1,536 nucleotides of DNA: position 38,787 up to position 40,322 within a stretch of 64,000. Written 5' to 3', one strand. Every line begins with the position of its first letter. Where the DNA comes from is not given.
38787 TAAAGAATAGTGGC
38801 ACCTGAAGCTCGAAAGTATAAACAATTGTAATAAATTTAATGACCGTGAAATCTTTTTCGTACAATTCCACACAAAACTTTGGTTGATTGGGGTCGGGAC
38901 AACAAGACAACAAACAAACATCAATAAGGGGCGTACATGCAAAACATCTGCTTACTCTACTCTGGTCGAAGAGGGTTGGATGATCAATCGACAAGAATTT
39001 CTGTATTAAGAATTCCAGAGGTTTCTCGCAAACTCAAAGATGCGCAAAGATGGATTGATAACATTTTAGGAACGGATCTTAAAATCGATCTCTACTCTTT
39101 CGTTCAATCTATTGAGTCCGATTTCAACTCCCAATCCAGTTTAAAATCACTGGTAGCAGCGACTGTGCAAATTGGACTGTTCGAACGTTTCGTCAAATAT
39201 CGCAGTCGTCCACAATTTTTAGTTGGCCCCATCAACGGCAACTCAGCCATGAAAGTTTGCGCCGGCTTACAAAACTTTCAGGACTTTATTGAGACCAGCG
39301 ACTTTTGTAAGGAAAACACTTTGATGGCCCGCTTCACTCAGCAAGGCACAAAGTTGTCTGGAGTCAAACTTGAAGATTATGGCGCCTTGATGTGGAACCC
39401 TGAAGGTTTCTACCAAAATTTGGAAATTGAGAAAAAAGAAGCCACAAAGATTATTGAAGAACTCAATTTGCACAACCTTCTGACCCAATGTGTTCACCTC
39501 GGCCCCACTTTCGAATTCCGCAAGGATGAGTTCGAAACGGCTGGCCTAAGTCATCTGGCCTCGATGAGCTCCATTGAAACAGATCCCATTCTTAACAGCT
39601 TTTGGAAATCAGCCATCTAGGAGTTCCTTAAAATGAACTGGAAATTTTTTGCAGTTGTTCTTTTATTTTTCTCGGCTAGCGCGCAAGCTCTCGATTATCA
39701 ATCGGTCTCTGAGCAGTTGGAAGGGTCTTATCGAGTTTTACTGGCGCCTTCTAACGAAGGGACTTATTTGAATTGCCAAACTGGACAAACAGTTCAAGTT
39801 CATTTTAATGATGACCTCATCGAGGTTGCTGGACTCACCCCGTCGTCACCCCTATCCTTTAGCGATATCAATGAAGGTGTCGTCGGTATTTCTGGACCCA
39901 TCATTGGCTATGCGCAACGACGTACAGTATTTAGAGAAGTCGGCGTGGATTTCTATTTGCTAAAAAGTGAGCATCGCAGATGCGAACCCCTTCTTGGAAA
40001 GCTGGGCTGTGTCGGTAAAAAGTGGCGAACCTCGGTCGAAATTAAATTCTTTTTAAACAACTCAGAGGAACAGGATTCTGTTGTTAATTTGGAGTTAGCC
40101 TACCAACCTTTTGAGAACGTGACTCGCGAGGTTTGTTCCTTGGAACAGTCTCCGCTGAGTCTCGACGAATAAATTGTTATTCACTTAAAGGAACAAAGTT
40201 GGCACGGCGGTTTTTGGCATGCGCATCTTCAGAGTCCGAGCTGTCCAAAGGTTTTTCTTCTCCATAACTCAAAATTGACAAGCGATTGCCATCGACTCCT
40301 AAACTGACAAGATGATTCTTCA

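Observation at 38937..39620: A truncated FabD-like acyltransferase has its catalytic GHSxG serine replaced (GPING)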

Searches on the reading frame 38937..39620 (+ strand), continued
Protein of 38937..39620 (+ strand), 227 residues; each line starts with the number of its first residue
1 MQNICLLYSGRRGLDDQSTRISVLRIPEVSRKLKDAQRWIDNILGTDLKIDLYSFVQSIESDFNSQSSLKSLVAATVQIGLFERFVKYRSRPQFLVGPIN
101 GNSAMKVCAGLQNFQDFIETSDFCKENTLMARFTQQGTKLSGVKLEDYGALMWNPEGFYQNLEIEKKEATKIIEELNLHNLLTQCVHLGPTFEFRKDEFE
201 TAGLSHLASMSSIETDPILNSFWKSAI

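Call 31: find_related_loci(query=A1, collection=genome_contigs, flank=6000)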
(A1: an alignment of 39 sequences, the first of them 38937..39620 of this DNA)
Query A1 (227 aa) in genome_contigs; peptide patterns used: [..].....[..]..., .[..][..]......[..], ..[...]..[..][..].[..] (x = any residue, [..] = any of these).
85 stretches matched a pattern; 37 encode a relative of the query (tblastn E <= 1e-3); 36 distinct loci.
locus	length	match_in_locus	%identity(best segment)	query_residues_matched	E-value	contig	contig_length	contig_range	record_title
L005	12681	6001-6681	82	1-227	1e-131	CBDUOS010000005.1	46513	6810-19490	MAG TPA_asm: uncultured Bdellovibrionales bacterium isolate SRR22808124_binner23_Refined_29 genome assembly, contig: ERZ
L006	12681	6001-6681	81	1-227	7e-131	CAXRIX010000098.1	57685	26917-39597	MAG: Bdellovibrionales bacterium isolate YZ12B_2.97 genome assembly, contig: k141_308232, whole genome shotgun sequence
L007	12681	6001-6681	81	1-227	9e-130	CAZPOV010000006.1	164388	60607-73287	MAG TPA_asm: uncultured Pseudobdellovibrionaceae bacterium isolate SRP321284_co1_298 genome assembly, contig: NODE_84_le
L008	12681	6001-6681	64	1-227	2e-102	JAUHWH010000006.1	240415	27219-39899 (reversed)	MAG: Bdellovibrionia bacterium isolate 2_bin.16 NODE_93_length_240415_cov_1.834594, whole genome shotgun sequence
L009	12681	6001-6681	59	1-226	8e-93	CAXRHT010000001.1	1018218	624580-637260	MAG: Bdellovibrionales bacterium isolate YZ14B_1.26 genome assembly, contig: k141_620967, whole genome shotgun sequence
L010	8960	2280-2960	58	1-226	3e-88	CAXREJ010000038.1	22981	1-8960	MAG: Bdellovibrionales bacterium isolate YZ09aB_3.4 genome assembly, contig: k141_315654, whole genome shotgun sequence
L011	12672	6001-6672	51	1-226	2e-74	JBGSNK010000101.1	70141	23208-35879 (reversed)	MAG: Bdellovibrionales bacterium isolate JTS-AC254 k141_1952627, whole genome shotgun sequence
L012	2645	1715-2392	51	1-226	8e-74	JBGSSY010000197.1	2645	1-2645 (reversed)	MAG: Bdellovibrionales bacterium isolate JTS-AC393 k141_3522627, whole genome shotgun sequence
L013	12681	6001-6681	52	1-226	2e-73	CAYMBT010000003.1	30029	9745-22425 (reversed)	MAG TPA_asm: uncultured Pseudobdellovibrionaceae bacterium isolate SRP319275_co1_106 genome assembly, contig: NODE_1343_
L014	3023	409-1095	38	1-225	3e-40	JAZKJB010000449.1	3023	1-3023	MAG: Bdellovibrionota bacterium isolate ADI_DC_SW_02_SPN_11032020-bin079_1 DCSW02SPN_B079_1_000000000449, whole genome s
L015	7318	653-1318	40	1-222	1e-53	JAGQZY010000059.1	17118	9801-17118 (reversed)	MAG: Bdellovibrionales bacterium isolate HKST-UBA04 NODE_59_length_17118_cov_3.014436, whole genome shotgun sequence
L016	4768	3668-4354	37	5-225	5e-39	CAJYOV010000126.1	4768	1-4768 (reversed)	MAG: Bdellovibrionaceae bacterium isolate S3C979_SP92 genome assembly, contig: S3Ck127_111780, whole genome shotgun sequ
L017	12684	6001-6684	35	5-225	5e-37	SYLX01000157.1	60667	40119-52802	MAG: Bdellovibrionales bacterium isolate F1-80-MAGs081 F1-80__c388630, whole genome shotgun sequence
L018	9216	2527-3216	35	5-225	1e-36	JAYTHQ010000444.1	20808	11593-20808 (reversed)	MAG: Bdellovibrionales bacterium isolate GFS_2542 GFS_2542_443, whole genome shotgun sequence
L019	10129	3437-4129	34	1-224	2e-36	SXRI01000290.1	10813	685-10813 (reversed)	MAG: Bdellovibrionales bacterium isolate F1-140-MAGs054 F1-140__c330099, whole genome shotgun sequence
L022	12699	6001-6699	32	5-225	2e-34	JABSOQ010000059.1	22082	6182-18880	MAG: Bdellovibrionales bacterium isolate DT_12 DT-Bdellovibrionales-2_scaffold_59, whole genome shotgun sequence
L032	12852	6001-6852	38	6-224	1e-24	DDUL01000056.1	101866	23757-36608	MAG TPA_asm: Bdellovibrionaceae bacterium UBA2339 UBA2339_contig_1022, whole genome shotgun sequence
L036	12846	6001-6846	40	6-224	1e-25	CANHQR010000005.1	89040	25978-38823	MAG: Bdellovibrionaceae bacterium isolate RE-26jul17-17 genome assembly, contig: RE-26jul17-C213, whole genome shotgun s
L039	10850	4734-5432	29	6-223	1e-20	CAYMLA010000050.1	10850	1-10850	MAG TPA_asm: uncultured Bdellovibrionales bacterium isolate SRP141376_co3_196 genome assembly, contig: NODE_16697_length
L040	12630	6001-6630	26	1-223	5e-13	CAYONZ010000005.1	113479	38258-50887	MAG TPA_asm: uncultured Bdellovibrionales bacterium isolate SRP278252_co1_713 genome assembly, contig: NODE_163_length_1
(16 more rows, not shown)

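Call 36: find_encoding_contigs(protein=P0183, flank=8000, max_places=3)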
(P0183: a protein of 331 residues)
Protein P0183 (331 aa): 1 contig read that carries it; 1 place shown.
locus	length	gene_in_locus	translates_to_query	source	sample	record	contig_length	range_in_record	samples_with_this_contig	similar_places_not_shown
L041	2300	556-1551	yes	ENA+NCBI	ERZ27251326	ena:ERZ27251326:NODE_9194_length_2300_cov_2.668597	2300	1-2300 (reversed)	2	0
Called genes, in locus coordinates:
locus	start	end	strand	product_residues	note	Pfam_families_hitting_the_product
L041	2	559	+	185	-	?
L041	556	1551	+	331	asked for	PF00698:Acyl_transf_1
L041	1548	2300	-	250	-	?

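Call 38: find_encoding_contigs(protein=P0180, flank=8000, max_places=3)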
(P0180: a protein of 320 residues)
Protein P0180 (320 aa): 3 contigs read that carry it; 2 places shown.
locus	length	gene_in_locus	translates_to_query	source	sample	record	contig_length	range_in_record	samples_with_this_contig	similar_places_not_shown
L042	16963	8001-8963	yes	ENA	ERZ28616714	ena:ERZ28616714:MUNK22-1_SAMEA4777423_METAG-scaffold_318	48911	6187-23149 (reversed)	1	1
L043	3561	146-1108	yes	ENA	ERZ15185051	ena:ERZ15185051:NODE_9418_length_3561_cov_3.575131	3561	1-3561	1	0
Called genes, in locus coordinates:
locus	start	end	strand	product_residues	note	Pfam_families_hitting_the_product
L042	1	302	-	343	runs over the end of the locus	PF06725:3D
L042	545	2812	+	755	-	PF00403:HMA (weak), PF00122:E1-E2_ATPase, PF00702:Hydrolase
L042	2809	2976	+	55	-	PF03597:FixS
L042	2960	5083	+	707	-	PF00115:COX1, PF02433:FixO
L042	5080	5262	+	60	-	PF05545:FixQ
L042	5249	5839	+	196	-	PF14715:FixP_N, PF13442:Cytochrome_CBB3, PF00034:Cytochrom_C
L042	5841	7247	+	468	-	PF12801:Fer4_5, PF13187:Fer4_9 (faint), PF13534:Fer4_17 (faint), PF12838:Fer4_7 (weak), PF13183:Fer4_8 (faint), PF13746:Fer4_18, PF11614:FixG_C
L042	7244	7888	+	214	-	PF13386:DsbD_2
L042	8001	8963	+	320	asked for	PF00698:Acyl_transf_1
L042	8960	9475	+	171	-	-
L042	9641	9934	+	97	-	-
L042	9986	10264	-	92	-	PF06794:UPF0270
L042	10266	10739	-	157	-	PF00075:RNase_H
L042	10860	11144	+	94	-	PF12823:DUF3817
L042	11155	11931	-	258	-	-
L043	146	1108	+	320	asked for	PF00698:Acyl_transf_1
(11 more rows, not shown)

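Call 39: find_encoding_contigs(protein=P0167, flank=8000, max_places=3)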
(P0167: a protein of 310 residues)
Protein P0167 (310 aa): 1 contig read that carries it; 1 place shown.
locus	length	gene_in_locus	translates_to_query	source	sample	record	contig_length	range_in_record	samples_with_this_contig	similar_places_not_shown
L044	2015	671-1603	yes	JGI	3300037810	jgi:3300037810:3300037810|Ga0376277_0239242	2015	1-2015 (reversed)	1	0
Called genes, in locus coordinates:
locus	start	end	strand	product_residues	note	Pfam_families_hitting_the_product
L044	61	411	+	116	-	-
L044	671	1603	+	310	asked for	PF00698:Acyl_transf_1 (weak)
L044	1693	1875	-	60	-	-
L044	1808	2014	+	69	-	?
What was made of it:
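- Closest known: Uncharacterised long AT-like proteins P0183, P0180 and P0167. Different: Their genomic contexts differ (calls 36, 38, 39).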

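Call 43: search_protein_families(library=pfam, alignment_id=A3, max_evalue=1)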
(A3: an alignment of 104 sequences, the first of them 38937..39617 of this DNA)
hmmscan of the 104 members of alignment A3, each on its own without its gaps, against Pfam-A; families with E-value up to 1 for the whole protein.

A. member 1, window:38937-39617:+ (227 aa): 1 family
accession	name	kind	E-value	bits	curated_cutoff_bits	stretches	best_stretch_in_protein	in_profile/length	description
PF14285.11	DUF4367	-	0.11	13.4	22.1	1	119-175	50-109/110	Domain of unknown function (DUF4367)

B. families by the number of members that match (of 104 scanned): 42 families (the first 25 are shown)
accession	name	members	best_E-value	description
PF00698.26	Acyl_transf_1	10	0.00045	Acyl transferase domain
PF16007.11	DUF4777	2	0.037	Domain of unknown function (DUF4777)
PF08195.16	TRI9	2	0.077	TRI9 protein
PF20195.4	DUF6558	1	0.0022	Phage tail protein N-terminal domain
PF08427.15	ARMH3_C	1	0.0035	Armadillo-like helical domain-containing protein 3, C-terminal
PF08372.16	PRT_C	1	0.014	Plant phosphoribosyltransferase C-terminal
PF07905.16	PucR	1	0.019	Purine catabolism regulatory protein-like family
PF07650.23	KH_2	1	0.022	KH domain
PF10962.13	DUF2764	1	0.023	Protein of unknown function (DUF2764)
PF09280.16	XPC-binding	1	0.041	XPC-binding domain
PF23988.1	DUF7309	1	0.042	Domain of unknown function (DUF7309)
PF24813.1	DUF7709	1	0.044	Domain of unknown function (DUF7709)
PF08820.15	DUF1803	1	0.055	Domain of unknown function (DUF1803)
PF03467.21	Smg4_UPF3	1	0.065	Smg-4/UPF3 family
PF17593.7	DUF5490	1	0.067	Family of unknown function (DUF5490)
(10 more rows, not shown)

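Call 45: list_cluster_members(proteins=[P0001, P0039, P0041, P0043, P0046, P0049, P0055, P0068, P0180, P0183])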
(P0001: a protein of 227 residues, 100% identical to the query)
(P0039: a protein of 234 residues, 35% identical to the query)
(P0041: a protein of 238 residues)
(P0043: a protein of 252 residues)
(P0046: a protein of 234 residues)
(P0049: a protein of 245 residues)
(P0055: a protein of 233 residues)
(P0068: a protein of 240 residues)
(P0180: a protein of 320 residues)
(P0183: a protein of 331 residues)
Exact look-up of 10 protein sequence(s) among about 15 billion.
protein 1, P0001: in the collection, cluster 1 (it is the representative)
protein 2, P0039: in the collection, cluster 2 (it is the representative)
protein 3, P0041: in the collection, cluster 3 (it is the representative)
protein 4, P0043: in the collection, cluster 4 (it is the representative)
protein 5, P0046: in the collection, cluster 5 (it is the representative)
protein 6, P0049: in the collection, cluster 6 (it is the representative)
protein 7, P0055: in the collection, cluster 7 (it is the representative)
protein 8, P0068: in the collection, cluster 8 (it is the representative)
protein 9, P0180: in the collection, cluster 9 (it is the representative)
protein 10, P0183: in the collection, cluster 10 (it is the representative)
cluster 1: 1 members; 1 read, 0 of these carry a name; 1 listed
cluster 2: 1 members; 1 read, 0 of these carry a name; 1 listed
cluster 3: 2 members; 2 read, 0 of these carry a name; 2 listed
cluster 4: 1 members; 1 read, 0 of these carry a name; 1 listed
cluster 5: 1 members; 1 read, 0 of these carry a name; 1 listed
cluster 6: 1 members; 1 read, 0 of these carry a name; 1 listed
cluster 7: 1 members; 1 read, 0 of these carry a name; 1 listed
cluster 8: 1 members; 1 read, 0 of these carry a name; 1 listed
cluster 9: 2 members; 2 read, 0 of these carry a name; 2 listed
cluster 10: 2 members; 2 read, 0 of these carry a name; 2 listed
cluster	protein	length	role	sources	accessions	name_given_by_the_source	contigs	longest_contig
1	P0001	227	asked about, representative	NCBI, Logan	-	-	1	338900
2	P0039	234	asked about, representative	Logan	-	-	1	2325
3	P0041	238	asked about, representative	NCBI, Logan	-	-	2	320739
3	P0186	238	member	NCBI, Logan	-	-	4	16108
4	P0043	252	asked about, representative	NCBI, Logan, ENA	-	-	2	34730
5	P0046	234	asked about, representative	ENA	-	-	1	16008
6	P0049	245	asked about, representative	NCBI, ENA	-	-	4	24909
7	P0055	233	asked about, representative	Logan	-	-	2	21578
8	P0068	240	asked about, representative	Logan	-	-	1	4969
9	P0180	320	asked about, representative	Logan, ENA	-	-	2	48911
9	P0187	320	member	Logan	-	-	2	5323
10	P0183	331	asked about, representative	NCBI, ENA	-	-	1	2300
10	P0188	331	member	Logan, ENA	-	-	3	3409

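Call 46: search_solved_structures(query=P0183, max_evalue=0.01, show_alignments=1)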
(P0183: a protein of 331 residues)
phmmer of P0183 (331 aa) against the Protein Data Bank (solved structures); distinct sequences matched with E-value up to 0.01: 21.
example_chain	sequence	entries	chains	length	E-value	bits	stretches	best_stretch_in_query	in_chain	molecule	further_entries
3im8_A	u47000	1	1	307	1.8e-11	47.6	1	40-296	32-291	Malonyl acyl carrier protein transacylase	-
4rr5_A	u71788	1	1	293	4.1e-07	33.3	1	73-290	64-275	Malonyl CoA-acyl carrier protein transacylase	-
6iyo_A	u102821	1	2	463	8.3e-07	32.3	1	59-295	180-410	Type I modular polyketide synthase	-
5dz7_A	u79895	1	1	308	2.4e-06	30.8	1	78-284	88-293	Polyketide biosynthesis protein PksE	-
3im9_A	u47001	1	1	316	4.1e-06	30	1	40-283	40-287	Malonyl CoA-acyl carrier protein transacylase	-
6smd_B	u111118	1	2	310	6e-06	29.5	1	47-286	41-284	Malonyl CoA-acyl carrier protein transacylase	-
7akc_A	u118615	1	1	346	1e-05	28.7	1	48-212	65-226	Phenolpthiocerol synthesis type-I polyketide synthase ppsA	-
3hjv_A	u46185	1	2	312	6.7e-05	26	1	79-289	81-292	Malonyl Coa-acyl carrier protein transacylase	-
3ptw_A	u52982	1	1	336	7.3e-05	25.9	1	39-289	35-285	Malonyl CoA-acyl carrier protein transacylase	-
2cuy_A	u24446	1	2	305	0.00013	25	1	73-295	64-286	Malonyl CoA-[acyl carrier protein] transacylase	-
2vz8_A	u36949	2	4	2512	0.00017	24.7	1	52-266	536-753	FATTY ACID SYNTHASE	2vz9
2jfd_A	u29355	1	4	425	0.0002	24.5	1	50-208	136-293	FATTY ACID SYNTHASE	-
2jfk_A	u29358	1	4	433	0.00021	24.4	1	50-208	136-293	FATTY ACID SYNTHASE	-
5ypv_A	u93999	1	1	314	0.0003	23.9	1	45-293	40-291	Malonyl CoA-acyl carrier protein transacylase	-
9b7z_A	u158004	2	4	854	0.00075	22.6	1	50-180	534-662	Fatty acid synthase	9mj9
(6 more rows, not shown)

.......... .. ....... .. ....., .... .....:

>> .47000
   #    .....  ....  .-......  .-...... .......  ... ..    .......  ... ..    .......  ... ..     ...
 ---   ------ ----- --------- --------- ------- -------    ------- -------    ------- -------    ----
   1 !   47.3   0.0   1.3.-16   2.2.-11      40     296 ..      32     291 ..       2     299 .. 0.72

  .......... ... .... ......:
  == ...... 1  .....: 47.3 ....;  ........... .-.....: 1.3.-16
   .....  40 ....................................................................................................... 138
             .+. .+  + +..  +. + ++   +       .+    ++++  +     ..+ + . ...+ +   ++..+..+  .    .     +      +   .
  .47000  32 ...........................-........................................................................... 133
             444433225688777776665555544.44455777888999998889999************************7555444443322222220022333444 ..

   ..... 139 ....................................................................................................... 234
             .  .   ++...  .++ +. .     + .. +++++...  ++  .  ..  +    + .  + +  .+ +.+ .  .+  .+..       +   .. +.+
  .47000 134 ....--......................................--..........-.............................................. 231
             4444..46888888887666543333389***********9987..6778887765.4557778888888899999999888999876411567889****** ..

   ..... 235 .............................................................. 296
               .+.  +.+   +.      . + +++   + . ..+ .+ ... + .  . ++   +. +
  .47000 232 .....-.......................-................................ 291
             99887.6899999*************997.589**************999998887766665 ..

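Call 62: find_homologous_proteins(query=A3, max_evalue=0.001)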
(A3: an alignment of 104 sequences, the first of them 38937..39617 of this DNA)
Query A3 (104 sequences) (227 aa, profile of the alignment): 55 proteins with E <= 0.001 among 5531 candidates.
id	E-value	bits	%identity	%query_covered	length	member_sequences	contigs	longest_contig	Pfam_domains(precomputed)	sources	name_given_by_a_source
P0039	1.4e-81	292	35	96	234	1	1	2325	-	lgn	-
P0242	2.5e-79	284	38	99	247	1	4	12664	-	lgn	-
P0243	1.1e-78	282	31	97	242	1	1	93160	-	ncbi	-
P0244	3.4e-77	277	34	97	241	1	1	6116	-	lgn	-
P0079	5.9e-74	267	29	97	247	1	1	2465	-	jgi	-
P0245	8.8e-71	256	31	97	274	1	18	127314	-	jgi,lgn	jgi:hypothetical protein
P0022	1.6e-69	252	51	100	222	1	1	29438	-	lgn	-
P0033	4.3e-69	251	41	99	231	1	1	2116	-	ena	-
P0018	4.3e-69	251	55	100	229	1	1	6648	-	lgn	-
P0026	7.6e-69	250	51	100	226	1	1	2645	-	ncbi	-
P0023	1.1e-68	249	53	100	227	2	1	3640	-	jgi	-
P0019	1.3e-68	249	58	100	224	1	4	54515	-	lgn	-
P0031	2.7e-68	248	49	100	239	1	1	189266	-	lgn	-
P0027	2.8e-68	248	48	100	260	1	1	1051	-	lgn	-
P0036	3.6e-68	248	37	98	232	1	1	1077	-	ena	-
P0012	5.5e-67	244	64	100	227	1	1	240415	-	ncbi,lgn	-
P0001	1.9e-65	239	100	100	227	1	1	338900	-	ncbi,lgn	-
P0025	1.1e-64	236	51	100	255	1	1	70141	-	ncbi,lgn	-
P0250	2.4e-9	55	26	88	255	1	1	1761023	-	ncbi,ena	-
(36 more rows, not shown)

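Call 63: find_encoding_contigs(protein=P0250, flank=6000, max_places=2)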
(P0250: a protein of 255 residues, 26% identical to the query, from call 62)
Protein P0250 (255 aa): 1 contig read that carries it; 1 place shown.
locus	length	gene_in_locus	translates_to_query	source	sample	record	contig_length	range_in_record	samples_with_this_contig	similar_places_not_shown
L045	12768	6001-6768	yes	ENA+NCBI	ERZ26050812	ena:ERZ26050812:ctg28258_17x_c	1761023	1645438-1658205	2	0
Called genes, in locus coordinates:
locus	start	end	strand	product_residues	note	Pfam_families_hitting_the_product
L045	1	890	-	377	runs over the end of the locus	PF02784:Orn_Arg_deC_N, PF00278:Orn_DAP_Arg_deC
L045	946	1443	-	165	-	PF08281:Sigma70_r4_2 (weak), PF00196:GerE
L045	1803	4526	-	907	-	PF21305:type_II_gspD_N0, PF03958:Secretin_N, PF00263:Secretin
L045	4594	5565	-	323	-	PF13180:PDZ_2 (faint), PF17820:PDZ_6 (faint)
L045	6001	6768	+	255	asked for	-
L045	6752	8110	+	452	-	PF00171:Aldedh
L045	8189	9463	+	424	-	PF00587:tRNA-synt_2b, PF03129:HGTP_anticodon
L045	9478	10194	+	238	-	PF00215:OMPdecase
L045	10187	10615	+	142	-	PF05258:DciA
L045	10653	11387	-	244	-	PF02470:MlaD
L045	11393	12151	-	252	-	PF00005:ABC_tran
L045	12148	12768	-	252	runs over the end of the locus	PF02405:MlaE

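Call 64: find_encoding_contigs(protein=P0001, flank=1000, max_places=2)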
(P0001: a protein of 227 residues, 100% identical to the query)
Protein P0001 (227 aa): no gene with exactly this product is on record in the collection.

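Call 69: search_protein_families(library=padloc, proteins=[window:38937-39620:+], max_evalue=0.1)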
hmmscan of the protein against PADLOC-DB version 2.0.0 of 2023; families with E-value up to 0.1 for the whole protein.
window:38937-39620:+ (227 aa): 0 families

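Call 70: search_protein_families(library=phrogs, proteins=[window:38937-39620:+], max_evalue=0.1)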
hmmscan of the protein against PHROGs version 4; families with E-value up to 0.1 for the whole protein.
window:38937-39620:+ (227 aa): 0 families

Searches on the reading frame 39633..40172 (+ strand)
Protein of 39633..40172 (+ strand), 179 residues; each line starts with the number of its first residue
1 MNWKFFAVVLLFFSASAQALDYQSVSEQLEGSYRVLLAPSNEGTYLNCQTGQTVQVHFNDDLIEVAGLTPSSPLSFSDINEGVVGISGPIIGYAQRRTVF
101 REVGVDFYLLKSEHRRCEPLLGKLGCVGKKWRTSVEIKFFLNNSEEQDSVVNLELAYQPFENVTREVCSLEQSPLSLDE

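Call 3: search_protein_families(library=pfam, proteins=[window:39633-40172:+], max_evalue=1)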
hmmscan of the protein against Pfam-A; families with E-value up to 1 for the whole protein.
window:39633-40172:+ (179 aa): 1 family
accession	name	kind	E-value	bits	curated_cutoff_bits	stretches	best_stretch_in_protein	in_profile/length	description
PF17185.10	NlpE_C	-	0.17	12.7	22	1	26-62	4-37/90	NlpE C-terminal OB domain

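Call 4: search_protein_families(library=ncbifam, proteins=[window:39633-40172:+], max_evalue=1)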
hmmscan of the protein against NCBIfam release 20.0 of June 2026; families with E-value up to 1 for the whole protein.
window:39633-40172:+ (179 aa): 0 families

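Call 69: search_protein_families(library=padloc, proteins=[window:39633-40172:+], max_evalue=0.1)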
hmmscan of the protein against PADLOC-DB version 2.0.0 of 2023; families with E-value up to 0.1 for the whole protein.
window:39633-40172:+ (179 aa): 1 family
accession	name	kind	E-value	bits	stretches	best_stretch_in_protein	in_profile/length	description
PDLC03583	REase_II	-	0.045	10.8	1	84-147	43-104/319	Type II restriction enzyme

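Call 70: search_protein_families(library=phrogs, proteins=[window:39633-40172:+], max_evalue=0.1)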
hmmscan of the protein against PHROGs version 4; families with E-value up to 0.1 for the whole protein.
window:39633-40172:+ (179 aa): 0 families
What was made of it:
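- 39633..40172 (+): Downstream 179-aa secreted protein. It starts 12 nt after the AT227 stop and is probably co-transcribed here. It is not a conserved partner. No family match (calls 3, 4, 69, 70).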
